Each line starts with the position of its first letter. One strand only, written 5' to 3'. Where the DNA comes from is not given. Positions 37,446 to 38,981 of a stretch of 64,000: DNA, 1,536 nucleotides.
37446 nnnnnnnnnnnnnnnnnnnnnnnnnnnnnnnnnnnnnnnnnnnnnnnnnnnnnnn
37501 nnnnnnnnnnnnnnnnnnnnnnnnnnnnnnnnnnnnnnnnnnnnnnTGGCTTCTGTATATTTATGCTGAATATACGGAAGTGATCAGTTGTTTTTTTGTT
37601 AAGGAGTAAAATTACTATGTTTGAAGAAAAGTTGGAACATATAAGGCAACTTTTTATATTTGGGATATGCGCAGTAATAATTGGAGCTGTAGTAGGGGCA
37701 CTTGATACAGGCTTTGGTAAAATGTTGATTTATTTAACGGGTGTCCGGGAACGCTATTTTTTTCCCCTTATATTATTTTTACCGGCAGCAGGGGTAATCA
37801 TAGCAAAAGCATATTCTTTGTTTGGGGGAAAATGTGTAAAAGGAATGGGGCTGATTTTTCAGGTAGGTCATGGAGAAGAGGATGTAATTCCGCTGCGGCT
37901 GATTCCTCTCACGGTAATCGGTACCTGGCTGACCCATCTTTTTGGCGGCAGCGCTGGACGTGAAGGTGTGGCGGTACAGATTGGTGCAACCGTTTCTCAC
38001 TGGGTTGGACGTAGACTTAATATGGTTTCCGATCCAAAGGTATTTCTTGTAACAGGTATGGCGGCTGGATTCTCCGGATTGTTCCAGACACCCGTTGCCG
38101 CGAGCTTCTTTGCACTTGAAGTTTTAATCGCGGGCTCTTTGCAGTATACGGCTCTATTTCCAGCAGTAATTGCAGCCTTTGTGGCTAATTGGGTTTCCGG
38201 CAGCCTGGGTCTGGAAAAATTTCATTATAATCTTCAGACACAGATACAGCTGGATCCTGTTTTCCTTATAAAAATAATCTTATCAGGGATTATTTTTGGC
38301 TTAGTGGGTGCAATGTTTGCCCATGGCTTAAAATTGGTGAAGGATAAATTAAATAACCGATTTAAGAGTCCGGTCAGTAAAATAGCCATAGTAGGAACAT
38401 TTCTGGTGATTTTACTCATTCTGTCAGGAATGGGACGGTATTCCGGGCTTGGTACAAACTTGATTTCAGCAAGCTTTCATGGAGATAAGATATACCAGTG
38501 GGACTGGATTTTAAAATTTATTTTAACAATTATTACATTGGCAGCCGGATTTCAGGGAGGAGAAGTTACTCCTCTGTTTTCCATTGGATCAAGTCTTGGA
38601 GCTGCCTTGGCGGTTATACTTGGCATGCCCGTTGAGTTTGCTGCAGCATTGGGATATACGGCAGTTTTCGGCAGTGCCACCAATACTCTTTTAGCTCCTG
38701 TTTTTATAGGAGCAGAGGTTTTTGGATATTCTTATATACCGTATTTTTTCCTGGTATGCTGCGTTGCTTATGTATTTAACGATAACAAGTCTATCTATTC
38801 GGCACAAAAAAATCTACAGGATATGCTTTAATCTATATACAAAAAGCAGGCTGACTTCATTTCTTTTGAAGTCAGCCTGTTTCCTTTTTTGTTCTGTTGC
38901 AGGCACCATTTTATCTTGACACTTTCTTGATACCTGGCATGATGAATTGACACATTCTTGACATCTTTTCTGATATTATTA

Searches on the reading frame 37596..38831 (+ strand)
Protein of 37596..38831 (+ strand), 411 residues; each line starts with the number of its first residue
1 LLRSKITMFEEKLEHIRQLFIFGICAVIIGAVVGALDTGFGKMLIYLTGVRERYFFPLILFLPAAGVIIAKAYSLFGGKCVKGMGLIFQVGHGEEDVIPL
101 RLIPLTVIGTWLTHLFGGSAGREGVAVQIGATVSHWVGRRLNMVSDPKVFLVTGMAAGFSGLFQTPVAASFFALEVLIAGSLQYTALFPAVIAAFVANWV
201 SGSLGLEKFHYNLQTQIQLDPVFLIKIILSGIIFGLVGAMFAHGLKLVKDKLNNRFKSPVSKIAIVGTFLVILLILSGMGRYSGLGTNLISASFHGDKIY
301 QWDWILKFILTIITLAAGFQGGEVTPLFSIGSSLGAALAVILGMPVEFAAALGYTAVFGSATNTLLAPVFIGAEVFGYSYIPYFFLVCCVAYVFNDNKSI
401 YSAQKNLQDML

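Call 44: search_protein_families(library=pfam, max_evalue=0.00001, proteins=[window:37596-38831:+])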
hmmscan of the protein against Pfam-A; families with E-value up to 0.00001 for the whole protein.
window:37596-38831:+ (411 aa): 1 family
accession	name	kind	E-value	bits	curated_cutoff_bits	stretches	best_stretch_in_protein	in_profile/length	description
PF00654.25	Voltage_CLC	-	7.5e-67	226.4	24.8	1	66-395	2-345/346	Voltage gated chloride channel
